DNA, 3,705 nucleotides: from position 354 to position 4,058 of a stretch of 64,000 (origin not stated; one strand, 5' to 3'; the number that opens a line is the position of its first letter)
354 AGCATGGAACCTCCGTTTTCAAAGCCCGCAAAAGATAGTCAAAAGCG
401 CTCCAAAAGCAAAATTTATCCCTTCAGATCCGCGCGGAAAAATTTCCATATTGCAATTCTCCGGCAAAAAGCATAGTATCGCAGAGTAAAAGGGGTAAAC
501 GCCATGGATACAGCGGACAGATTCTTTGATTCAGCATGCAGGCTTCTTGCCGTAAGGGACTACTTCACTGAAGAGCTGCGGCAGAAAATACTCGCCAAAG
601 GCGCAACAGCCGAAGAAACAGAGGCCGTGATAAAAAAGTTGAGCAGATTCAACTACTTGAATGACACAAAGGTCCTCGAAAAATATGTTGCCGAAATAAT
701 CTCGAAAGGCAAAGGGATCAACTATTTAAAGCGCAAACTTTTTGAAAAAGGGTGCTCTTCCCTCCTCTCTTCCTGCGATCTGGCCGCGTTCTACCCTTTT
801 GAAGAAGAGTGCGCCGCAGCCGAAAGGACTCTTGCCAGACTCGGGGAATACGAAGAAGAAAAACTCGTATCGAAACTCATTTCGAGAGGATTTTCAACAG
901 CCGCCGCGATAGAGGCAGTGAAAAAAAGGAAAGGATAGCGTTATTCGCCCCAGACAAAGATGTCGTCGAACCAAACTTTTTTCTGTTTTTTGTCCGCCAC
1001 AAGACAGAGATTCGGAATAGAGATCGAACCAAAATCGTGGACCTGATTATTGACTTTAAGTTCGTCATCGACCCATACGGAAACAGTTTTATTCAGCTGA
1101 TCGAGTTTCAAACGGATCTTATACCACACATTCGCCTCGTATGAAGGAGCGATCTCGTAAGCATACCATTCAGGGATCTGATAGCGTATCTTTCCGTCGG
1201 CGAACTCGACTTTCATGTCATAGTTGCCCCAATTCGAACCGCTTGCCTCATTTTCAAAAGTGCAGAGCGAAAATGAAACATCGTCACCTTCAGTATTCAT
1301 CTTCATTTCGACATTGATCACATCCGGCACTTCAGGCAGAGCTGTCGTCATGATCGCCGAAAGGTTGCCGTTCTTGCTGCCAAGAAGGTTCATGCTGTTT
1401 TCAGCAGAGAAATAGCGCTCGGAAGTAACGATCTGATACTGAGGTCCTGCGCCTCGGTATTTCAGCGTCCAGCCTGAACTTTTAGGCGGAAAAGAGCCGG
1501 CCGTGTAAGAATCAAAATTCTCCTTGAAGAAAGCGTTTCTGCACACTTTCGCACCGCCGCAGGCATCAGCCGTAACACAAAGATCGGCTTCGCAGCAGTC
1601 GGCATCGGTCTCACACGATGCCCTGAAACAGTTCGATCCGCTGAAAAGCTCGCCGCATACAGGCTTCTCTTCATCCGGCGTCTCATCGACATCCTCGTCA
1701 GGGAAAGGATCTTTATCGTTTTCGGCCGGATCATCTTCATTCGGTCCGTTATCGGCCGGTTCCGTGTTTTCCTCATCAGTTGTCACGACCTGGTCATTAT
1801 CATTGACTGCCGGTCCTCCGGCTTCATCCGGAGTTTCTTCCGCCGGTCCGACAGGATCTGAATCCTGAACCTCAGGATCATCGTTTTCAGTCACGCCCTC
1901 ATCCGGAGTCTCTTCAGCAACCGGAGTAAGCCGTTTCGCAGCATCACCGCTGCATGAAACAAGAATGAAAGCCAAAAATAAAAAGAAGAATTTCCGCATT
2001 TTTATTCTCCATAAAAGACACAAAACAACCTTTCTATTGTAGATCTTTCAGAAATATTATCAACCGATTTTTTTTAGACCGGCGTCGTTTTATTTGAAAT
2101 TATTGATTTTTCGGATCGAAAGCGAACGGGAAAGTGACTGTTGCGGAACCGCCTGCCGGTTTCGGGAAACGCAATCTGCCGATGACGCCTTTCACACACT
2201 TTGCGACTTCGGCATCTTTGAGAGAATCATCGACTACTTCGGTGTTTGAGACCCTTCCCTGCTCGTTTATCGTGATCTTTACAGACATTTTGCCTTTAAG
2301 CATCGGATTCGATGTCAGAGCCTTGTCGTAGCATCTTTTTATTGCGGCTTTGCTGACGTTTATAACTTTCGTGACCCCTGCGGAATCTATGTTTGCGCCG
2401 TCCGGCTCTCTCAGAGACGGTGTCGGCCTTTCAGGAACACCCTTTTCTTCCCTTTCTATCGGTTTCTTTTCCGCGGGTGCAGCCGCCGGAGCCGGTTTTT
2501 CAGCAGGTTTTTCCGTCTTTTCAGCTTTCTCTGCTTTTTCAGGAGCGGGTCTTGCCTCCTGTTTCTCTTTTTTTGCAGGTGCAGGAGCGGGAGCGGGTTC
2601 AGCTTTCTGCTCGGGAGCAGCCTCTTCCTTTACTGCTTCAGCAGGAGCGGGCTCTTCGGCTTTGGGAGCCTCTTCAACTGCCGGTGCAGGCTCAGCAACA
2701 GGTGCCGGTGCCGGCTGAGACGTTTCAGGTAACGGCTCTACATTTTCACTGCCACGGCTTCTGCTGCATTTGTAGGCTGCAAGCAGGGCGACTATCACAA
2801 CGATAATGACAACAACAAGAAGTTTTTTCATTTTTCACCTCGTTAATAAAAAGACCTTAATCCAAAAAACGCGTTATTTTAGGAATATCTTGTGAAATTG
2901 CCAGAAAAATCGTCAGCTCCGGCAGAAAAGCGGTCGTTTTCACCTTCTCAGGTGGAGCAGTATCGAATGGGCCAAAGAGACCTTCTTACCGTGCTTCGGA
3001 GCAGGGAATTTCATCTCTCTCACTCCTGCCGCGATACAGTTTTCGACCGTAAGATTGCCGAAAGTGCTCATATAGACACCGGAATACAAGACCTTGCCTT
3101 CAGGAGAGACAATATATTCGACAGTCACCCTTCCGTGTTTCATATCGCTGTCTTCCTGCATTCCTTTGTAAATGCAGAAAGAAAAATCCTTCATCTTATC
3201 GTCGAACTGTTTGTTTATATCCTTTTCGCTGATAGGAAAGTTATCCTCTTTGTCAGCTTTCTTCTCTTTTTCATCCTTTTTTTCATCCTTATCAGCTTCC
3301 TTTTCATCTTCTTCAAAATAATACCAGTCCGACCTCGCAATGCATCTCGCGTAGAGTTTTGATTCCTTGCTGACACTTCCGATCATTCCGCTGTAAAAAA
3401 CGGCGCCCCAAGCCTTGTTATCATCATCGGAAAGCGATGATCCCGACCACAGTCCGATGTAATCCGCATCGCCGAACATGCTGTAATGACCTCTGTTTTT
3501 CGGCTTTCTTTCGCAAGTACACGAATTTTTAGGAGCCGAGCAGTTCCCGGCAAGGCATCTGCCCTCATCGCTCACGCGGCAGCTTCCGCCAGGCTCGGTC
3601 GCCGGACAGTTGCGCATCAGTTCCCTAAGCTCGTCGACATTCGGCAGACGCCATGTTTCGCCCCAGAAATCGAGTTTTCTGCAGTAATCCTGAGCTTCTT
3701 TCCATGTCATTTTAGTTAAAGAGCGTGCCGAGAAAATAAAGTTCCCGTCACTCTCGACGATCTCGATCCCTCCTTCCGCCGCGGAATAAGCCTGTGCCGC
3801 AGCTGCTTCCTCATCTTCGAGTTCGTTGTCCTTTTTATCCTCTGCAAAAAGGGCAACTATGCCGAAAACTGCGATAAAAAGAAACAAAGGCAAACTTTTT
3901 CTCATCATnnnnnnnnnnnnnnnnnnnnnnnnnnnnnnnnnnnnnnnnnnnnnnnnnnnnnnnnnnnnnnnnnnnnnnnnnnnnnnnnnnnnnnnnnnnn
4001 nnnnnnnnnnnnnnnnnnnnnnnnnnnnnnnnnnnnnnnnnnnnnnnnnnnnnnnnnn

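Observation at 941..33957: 33-kb single-strand array of about 30 paralogous secreted/lipoprotein genes, at least 15 ending in the WRLP...RCVR (Fib_succ_major-like) domain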

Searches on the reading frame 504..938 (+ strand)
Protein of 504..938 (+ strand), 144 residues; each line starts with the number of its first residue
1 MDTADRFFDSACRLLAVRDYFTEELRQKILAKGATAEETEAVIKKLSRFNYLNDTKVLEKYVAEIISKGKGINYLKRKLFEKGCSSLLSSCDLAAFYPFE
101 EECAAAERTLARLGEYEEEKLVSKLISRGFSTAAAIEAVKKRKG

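Call 12: search_protein_families(library=ncbifam, proteins=[window:504-938:+], max_evalue=0.001)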
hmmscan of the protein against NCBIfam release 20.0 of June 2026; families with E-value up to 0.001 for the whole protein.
window:504-938:+ (144 aa): 13 families
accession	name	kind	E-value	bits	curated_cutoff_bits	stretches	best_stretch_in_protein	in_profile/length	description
NF001057.0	PRK00117.3-3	equivalog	2.4e-15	56.9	146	1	8-87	6-85/151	recombination regulator RecX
NF001065.0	PRK00117.5-5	equivalog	3.3e-14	53.3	175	1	3-140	3-139/149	recombination regulator RecX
NF001063.0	PRK00117.5-3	equivalog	3.6e-13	49.7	186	1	8-140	14-151/165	recombination regulator RecX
NF010733.0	PRK14135.1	equivalog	1.6e-10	41.1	240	1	21-140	76-203/267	recombination regulator RecX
NF001052.0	PRK00117.1-1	equivalog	1.1e-09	38.8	266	1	5-86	12-103/166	recombination regulator RecX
NF001058.0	PRK00117.4-1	equivalog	2.5e-09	37.5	194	1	12-140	69-205/214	recombination regulator RecX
NF001054.0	PRK00117.2-1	equivalog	4.1e-08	33.5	189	1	11-86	14-89/154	recombination regulator RecX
NF001064.0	PRK00117.5-4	equivalog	1.6e-07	30.9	217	1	12-142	38-176/194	recombination regulator RecX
NF001053.0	PRK00117.1-3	equivalog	2e-06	28.2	216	0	35-85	66-116/180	recombination regulator RecX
NF001059.0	PRK00117.4-3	equivalog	3.3e-05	23.6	253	1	11-86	52-128/206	recombination regulator RecX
NF010732.0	PRK14134.1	equivalog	0.00016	21.4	351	1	20-101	75-156/283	recombination regulator RecX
NF001062.0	PRK00117.5-2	equivalog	0.00021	21.4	336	0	11-63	26-78/164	recombination regulator RecX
NF001056.0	PRK00117.3-1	equivalog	0.00065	19.5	237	0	12-138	29-167/181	recombination regulator RecX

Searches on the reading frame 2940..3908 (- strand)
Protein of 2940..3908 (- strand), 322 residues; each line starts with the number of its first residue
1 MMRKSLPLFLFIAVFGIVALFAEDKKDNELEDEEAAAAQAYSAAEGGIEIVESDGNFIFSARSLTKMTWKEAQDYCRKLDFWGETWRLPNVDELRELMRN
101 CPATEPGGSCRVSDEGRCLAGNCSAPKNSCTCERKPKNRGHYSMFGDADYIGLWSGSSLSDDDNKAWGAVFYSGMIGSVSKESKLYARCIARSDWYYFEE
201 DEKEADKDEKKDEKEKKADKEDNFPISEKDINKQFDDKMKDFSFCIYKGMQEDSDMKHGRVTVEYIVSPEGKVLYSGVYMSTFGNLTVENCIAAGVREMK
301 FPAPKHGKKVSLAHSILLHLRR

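Call 4: search_protein_families(library=pfam, proteins=[window:2940-3908:-], max_evalue=0.01)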
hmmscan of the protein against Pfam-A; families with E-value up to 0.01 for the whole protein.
window:2940-3908:- (322 aa): 1 family
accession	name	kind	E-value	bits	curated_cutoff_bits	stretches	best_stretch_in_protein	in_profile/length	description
PF07603.17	Lcl_C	-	4e-12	46.9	34.9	1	65-190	20-116/117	Lcl C-terminal domain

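Call 5: search_protein_families(library=ncbifam, proteins=[window:2940-3908:-], max_evalue=0.01)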
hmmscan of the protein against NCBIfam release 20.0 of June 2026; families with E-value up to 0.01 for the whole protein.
window:2940-3908:- (322 aa): 2 families
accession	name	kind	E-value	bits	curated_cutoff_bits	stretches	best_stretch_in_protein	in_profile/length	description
NF033768.1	myxo_SS_tail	domain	2.2e-12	46.9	40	1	227-311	2-84/92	AgmX/PglI C-terminal domain-containing protein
NF033760.1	gliding_GltG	equivalog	2.6e-12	46.1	650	1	238-313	566-640/650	adventurous gliding motility protein GltG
